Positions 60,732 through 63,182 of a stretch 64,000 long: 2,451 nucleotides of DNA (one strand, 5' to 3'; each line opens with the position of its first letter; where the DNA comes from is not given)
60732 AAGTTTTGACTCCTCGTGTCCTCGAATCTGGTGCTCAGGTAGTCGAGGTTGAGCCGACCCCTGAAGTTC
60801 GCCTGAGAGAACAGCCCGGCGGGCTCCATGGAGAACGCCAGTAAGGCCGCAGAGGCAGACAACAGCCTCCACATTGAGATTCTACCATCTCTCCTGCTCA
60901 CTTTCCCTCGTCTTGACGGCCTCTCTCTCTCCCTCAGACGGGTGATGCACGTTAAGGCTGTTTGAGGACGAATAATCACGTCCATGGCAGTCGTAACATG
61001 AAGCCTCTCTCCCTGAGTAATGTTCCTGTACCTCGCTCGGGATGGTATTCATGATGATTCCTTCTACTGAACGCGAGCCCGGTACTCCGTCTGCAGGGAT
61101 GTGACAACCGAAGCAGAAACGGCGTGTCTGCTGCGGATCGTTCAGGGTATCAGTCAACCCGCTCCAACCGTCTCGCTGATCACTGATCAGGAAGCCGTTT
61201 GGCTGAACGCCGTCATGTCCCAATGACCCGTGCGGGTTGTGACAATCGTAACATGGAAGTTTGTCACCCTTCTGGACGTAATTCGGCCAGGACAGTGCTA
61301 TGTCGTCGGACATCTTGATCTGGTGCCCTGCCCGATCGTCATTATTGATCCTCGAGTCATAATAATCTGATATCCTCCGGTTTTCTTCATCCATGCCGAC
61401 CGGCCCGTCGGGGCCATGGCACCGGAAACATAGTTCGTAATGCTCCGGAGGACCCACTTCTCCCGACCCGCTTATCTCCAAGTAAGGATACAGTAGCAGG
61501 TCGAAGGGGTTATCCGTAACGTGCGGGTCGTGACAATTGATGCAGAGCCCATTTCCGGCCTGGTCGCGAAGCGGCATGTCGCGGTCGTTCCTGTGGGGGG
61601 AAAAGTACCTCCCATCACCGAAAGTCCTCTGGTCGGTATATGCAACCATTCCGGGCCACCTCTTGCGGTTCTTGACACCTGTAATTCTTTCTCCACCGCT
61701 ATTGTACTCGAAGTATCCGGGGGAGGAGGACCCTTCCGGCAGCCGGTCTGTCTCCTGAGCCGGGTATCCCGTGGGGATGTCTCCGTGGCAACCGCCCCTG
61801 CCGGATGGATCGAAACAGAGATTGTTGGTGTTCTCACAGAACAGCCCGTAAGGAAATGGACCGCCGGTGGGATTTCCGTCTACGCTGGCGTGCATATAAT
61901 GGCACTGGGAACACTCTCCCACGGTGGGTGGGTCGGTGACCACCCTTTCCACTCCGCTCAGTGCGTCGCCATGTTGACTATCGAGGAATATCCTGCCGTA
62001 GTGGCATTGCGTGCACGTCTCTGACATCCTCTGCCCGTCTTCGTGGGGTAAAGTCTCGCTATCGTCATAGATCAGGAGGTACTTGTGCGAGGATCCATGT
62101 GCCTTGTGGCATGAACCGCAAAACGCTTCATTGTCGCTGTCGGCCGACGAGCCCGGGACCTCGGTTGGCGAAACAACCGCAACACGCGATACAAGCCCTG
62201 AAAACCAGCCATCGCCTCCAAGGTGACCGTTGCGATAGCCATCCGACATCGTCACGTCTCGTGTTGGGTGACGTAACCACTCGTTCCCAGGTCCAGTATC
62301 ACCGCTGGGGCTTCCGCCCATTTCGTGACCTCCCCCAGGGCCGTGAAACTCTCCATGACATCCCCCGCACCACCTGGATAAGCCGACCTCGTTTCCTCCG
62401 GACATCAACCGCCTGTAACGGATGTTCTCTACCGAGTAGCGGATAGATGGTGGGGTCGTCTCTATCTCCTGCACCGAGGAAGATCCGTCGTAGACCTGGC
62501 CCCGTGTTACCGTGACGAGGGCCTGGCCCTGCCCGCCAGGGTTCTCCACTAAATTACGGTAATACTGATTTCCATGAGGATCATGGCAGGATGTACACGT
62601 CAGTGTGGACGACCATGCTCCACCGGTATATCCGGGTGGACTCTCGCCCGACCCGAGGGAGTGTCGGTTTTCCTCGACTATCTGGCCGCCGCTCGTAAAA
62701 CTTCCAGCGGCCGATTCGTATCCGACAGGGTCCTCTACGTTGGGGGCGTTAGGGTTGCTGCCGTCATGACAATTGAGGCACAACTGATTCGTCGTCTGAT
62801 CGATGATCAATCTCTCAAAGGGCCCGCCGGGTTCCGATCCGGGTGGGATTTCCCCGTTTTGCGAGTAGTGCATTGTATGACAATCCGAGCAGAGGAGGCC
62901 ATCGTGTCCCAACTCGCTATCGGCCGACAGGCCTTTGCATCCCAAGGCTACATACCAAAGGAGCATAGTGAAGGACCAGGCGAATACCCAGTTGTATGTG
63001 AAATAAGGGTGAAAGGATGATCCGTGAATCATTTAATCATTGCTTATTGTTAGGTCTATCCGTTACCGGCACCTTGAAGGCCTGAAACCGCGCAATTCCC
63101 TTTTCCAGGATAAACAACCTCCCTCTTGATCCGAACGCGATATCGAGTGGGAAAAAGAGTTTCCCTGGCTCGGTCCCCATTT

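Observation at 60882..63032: Tandemly duplicated OmcS-like module in one polypeptide (12 hemes, 6+6)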

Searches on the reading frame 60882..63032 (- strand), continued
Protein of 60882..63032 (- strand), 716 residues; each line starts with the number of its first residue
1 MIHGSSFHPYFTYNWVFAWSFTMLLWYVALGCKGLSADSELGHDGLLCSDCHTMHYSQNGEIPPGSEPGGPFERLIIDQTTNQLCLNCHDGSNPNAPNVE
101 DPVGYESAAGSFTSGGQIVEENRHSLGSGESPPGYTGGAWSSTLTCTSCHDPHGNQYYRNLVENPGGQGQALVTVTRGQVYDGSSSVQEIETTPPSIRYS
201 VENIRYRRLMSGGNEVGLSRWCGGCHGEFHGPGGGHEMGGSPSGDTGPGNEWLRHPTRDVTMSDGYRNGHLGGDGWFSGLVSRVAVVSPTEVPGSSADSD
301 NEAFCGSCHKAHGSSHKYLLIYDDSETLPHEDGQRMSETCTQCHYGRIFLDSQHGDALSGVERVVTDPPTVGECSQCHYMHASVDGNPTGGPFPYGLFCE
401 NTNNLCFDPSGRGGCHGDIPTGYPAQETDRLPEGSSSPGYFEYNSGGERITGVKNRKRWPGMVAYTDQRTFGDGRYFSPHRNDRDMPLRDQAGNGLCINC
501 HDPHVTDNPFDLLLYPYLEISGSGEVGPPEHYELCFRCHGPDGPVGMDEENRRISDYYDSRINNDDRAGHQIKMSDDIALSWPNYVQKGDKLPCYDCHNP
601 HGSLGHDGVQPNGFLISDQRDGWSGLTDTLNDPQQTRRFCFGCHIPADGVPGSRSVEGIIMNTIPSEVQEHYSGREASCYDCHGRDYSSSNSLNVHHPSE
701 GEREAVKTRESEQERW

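Call 62: predict_structure(alignment_id=A4)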
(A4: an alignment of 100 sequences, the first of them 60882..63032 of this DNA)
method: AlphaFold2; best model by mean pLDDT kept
length: 716 residues; sequences in the alignment: 100
mean_pLDDT: 69.6   pTM: 0.56
mean pLDDT of the five models: 69.6, 69.0, 67.9, 64.9, 60.1
residues with pLDDT >= 90: 186; 70-90: 181; 50-70: 181; < 50: 168
segments of 3 or more residues with pLDDT < 50: 1-12, 34-58, 68-75, 91-103, 105-125, 252-256, 279-291, 304-344, 363-369, 381-398
pLDDT, mean of each block of 10 residues (from residue 1): 38 62 80 39 32 42 55 51 61 45 45 41 47 56 70 72 72 82 80 61 63 65 66 59 57 53 73 59 37 66 43 34 38 34 46 62 49 56 44 49 69 70 91 90 82 79 89 83 82 85 71 83 96 92 87 96 96 97 97 93 93 93 95 97 98 96 97 97 95 95 80 72
secondary structure, 60 per line:
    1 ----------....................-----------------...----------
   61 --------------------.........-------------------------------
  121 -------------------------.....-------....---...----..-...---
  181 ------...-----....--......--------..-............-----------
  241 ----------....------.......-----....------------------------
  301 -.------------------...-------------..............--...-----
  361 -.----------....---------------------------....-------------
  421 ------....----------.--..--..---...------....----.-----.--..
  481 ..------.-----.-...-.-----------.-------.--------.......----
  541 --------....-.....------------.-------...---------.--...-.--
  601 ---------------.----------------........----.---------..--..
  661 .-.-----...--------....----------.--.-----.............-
elements in order (helices of 4 or more, strands of 3 or more residues): H11-30 H81-89 H146-149 E175-177 E187-189 H195-198 E204-206 H218-229 H251-254 H262-267 H273-276 H337-350 H404-407 H462-465 H479-482 H530-536 H549-552 H554-558 E579-581 H633-640 E659-661 H680-683 H703-715

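Call 70: find_encoding_contigs(protein=P0002, flank=6000, max_places=2)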
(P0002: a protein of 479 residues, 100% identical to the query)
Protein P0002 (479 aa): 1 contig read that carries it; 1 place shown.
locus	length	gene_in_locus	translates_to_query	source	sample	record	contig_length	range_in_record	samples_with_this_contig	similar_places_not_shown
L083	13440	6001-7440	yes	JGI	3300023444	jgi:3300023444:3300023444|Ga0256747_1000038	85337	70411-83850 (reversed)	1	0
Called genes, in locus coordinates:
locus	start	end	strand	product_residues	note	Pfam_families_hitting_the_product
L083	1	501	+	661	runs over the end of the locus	?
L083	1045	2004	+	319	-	PF01436:NHL (weak)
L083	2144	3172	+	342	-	PF14522:Cytochrome_C7 (faint), PF09699:Paired_CXXCH_1 (faint)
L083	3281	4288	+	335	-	PF17170:DUF5128 (faint), PF01436:NHL (faint)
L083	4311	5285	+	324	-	PF01436:NHL (faint)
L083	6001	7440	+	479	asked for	PF14522:Cytochrome_C7 (faint), PF14537:Cytochrom_c3_2 (faint), PF22113:Mtrc-MtrF_II-IV_dom (faint), PF09699:Paired_CXXCH_1 (weak)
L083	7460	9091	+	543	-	-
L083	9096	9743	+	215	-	PF13036:LpoB (weak)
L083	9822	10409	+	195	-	-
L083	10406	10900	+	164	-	-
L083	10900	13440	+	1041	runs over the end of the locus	-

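Call 78: list_cluster_members(proteins=[P0002, P0001, P0009])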
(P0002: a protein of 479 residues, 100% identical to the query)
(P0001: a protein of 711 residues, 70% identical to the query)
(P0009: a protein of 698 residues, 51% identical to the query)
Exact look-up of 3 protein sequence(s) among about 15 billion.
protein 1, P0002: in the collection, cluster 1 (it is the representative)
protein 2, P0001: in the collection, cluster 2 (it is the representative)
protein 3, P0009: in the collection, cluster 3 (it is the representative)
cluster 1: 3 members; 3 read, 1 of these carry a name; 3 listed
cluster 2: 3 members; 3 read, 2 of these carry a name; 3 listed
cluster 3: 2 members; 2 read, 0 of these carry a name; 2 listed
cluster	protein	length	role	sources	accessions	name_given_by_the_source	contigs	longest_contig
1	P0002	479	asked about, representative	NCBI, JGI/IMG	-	-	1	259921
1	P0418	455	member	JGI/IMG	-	predicted CXXCH cytochrome family protein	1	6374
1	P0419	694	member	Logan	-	-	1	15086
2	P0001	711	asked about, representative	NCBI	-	-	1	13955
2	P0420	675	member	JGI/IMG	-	predicted CXXCH cytochrome family protein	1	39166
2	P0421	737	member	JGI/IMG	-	hypothetical protein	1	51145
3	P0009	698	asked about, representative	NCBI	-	-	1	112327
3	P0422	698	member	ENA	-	-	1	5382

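Call 79: fold_search(model_id=the predicted structure, library=pdb)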
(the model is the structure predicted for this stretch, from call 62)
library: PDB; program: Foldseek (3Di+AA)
matches with E <= 10: 4; with E <= 0.001: 0
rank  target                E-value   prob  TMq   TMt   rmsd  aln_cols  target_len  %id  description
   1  6ef8_A                2.3e+00  0.03  0.10  0.16  15.4       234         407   16  Cryo-EM of the OmcS nanowires from Geobacter sulfurreducens (released 2019-04-10)
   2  7tfs                  2.7e+00  0.05  0.06  0.19  14.7       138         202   21  Cryo-EM of the OmcE nanowires from Geobacter sulfurreducens (released 2022-05-04)
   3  6r2q_A                2.7e+00  0.01  0.07  0.14  19.6       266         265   15  Structure of the Mtr complex (released 2020-04-22)
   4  6qvm_A                3.0e+00  0.01  0.11  0.11  18.9       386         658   12  Undecaheme cytochrome from S-layer of Carboxydothermus ferrireducens (released 2020-03-25)

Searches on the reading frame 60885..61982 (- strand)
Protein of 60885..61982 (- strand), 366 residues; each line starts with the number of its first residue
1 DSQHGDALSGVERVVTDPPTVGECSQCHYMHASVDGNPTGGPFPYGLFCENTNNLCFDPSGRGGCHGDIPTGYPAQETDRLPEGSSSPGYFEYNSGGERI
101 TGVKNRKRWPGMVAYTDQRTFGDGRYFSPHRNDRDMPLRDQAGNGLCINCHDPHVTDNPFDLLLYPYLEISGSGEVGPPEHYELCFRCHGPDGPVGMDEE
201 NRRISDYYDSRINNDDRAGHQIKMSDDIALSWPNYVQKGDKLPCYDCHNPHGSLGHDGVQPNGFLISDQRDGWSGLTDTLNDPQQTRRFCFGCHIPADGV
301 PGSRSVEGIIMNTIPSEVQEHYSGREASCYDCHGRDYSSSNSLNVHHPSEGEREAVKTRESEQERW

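Call 18: find_homologous_proteins(query=window:60885-61982:-, max_evalue=0.001)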
Query window:60885-61982:- (366 aa): 176 proteins with E <= 0.001 among 1191 candidates; the best 120 are listed.
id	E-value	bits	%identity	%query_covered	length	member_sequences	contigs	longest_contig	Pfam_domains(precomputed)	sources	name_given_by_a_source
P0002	3.6e-261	884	100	100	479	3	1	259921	PF09699.16,PF14537.12,PF14522.12,PF22113.2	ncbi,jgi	-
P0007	8.6e-186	636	72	100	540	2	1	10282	PF09699.16,PF14537.12,PF14522.12,PF22113.2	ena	-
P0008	4.2e-178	611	72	96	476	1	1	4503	PF09699.16,PF14537.12,PF14522.12,PF22113.2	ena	-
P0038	1.1e-177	609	70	100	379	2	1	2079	PF09699.16,PF14537.12,PF14522.12,PF22113.2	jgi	jgi:predicted CXXCH cytochrome family protein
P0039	1.4e-133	464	58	96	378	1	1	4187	PF09699.16,PF14522.12,PF22113.2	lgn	-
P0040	3.5e-131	456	58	95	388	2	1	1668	PF09699.16,PF22113.2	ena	-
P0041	1.2e-130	454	57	94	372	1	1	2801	PF09699.16,PF22113.2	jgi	jgi:hypothetical protein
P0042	4.9e-130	452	56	95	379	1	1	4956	PF09699.16,PF22678.2,PF22113.2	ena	-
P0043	1.7e-129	451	58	95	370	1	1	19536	PF09699.16,PF22113.2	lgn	-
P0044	2.2e-129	450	58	95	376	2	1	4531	PF09699.16,PF14522.12,PF22113.2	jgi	jgi:predicted CXXCH cytochrome family protein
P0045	5.4e-129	449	57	95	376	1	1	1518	PF09699.16,PF14537.12,PF14522.12,PF22113.2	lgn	-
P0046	1.1e-128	448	58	95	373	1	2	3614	PF09699.16,PF14537.12,PF22113.2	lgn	-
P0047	1.9e-128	447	56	96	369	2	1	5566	PF09699.16,PF22113.2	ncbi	-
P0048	2.8e-128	447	57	94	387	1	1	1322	PF09699.16,PF14522.12,PF22113.2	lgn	-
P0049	2.8e-128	447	59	94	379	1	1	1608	PF09699.16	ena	-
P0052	5.4e-127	442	58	95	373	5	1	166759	PF09699.16,PF14522.12,PF22113.2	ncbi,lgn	ncbi:MAG: hypothetical protein ACKVU1_17260 [bacterium]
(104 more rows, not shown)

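Call 20: find_encoding_contigs(protein=P0052, flank=10000, max_places=2)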
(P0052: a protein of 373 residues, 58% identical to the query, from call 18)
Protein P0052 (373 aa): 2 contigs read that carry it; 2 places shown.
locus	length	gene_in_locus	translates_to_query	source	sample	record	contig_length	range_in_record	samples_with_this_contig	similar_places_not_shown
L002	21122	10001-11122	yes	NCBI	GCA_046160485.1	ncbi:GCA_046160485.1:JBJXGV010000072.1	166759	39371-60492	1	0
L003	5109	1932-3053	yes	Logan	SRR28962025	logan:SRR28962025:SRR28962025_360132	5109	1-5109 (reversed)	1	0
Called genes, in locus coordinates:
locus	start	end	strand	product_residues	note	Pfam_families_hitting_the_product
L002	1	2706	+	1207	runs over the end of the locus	PF20254:DMFA2_C, PF17957:Big_7 (weak), PF13313:DUF4082, PF13860:FlgD_ig (weak)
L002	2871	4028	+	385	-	PF00988:CPSase_sm_chain, PF00117:GATase, PF07722:Peptidase_C26 (weak)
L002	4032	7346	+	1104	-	PF25596:CPSase_L_D1, PF02222:ATP-grasp (faint), PF02655:ATP-grasp_3 (faint), PF02786:CPSase_L_D2, PF02787:CPSase_L_D3, PF25596:CPSase_L_D1, PF02786:CPSase_L_D2, PF02142:MGS, +2 more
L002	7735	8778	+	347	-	PF01436:NHL (faint)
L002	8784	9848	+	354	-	PF14522:Cytochrome_C7 (faint), PF09699:Paired_CXXCH_1 (faint), PF14537:Cytochrom_c3_2 (faint), PF22113:Mtrc-MtrF_II-IV_dom (faint)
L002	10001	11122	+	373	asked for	PF22113:Mtrc-MtrF_II-IV_dom (faint), PF14522:Cytochrome_C7 (faint), PF09699:Paired_CXXCH_1 (faint)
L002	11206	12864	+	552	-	-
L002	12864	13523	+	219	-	-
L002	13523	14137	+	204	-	-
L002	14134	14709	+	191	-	-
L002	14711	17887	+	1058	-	-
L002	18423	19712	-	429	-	PF02085:Cytochrom_CIII (weak)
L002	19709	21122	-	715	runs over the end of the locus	PF12797:Fer4_2 (faint), PF12838:Fer4_7 (faint), PF13187:Fer4_9 (faint), PF13247:Fer4_11, PF03916:NrfD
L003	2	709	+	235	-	?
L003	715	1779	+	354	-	PF14522:Cytochrome_C7 (faint), PF09699:Paired_CXXCH_1 (faint), PF14537:Cytochrom_c3_2 (faint), PF22113:Mtrc-MtrF_II-IV_dom (faint)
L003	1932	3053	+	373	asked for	PF22113:Mtrc-MtrF_II-IV_dom (faint), PF14522:Cytochrome_C7 (faint), PF09699:Paired_CXXCH_1 (faint)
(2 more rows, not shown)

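Call 28: search_protein_representatives(protein=window:60885-61982:-)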
Query: 366 residues. Proteins with E-value up to 0.001 (for the whole library): 201; up to 1e-10: 105; up to 1e-30: 36. The best 150 are listed.
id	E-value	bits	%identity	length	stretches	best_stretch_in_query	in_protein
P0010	2.1e-121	422.3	53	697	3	3-353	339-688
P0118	8.9e-116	403.8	55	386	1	1-351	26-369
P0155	6.1e-108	378.0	54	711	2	2-351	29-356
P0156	2.6e-92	326.5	53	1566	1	2-354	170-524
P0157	1.1e-91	324.5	46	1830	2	2-352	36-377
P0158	2.8e-84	300.0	54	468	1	23-356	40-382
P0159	4.6e-84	299.3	56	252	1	115-352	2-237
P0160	2.3e-79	283.8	47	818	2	1-351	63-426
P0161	5.4e-77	276.0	58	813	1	146-362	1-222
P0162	1.6e-73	264.6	37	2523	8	2-352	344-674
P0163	2.3e-71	257.5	48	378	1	4-349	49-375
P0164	8.0e-69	249.1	49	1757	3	21-349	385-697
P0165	4.0e-65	236.9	44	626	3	133-351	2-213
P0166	6.0e-65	236.4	54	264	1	2-224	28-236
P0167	1.6e-62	228.3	43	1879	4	2-352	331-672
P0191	2.8e-28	115.6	30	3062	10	102-334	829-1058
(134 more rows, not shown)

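Call 46: predict_structure(alignment_id=A3)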
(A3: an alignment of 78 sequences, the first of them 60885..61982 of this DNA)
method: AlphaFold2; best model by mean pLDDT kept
length: 366 residues; sequences in the alignment: 78
mean_pLDDT: 82.2   pTM: 0.84
mean pLDDT of the five models: 82.2, 81.0, 77.7, 76.8, 70.2
residues with pLDDT >= 90: 194; 70-90: 77; 50-70: 64; < 50: 31
segments of 3 or more residues with pLDDT < 50: 32-34, 40-47, 101-103, 355-366
pLDDT, mean of each block of 10 residues (from residue 1): 56 55 55 50 47 68 65 88 88 58 68 90 83 90 89 70 86 97 95 91 97 97 97 98 94 93 94 95 97 98 97 96 96 96 96 55 42
secondary structure, 60 per line:
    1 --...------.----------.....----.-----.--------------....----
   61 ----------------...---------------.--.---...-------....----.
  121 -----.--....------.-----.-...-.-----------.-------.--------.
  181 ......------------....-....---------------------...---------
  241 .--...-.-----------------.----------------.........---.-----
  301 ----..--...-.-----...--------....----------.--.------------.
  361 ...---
elements in order: H24-27 H53-56 H112-115 H129-132 H180-186 H199-202 H204-207 E229-231 H283-291 E309-311 H330-333 H360-363

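Call 61: fold_search(model_id=the predicted structure, library=pdb)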
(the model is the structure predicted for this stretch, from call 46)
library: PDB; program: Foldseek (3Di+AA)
matches with E <= 10: 7; with E <= 0.001: 0
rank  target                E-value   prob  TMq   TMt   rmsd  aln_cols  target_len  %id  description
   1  6r2q_A                2.1e+00  0.01  0.10  0.13  19.3       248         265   15  Structure of the Mtr complex (released 2020-04-22)
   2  7ze1                  2.5e+00  0.01  0.08  0.05  20.7       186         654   14  Tribolium castaneum hexamerin 2 (released 2022-11-23)
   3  6qvm_A                6.1e+00  0.01  0.20  0.13  15.9       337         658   14  Undecaheme cytochrome from S-layer of Carboxydothermus ferrireducens (released 2020-03-25)
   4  1kb9_D                6.5e+00  0.01  0.09  0.11  13.8       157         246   20  YEAST CYTOCHROME BC1 COMPLEX (released 2002-09-18)
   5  5kay_A                8.4e+00  0.02  0.07  0.11   5.5        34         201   29  Structure of Spelter bound to Zn2+ (released 2016-08-03)
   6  7zrm_B                9.0e+00  0.00  0.05  0.03  12.3        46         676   17  Cryo-EM map of the unphosphorylated KdpFABC complex in the E1-P_ADP conformation, under turnover conditions (released 2022-11-16)
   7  1oah_B                9.5e+00  0.00  0.12  0.10  14.0       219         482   17  Cytochrome c Nitrite Reductase from Desulfovibrio desulfuricans ATCC 27774: The relevance of the two calcium sites in  (released 2003-05-08)
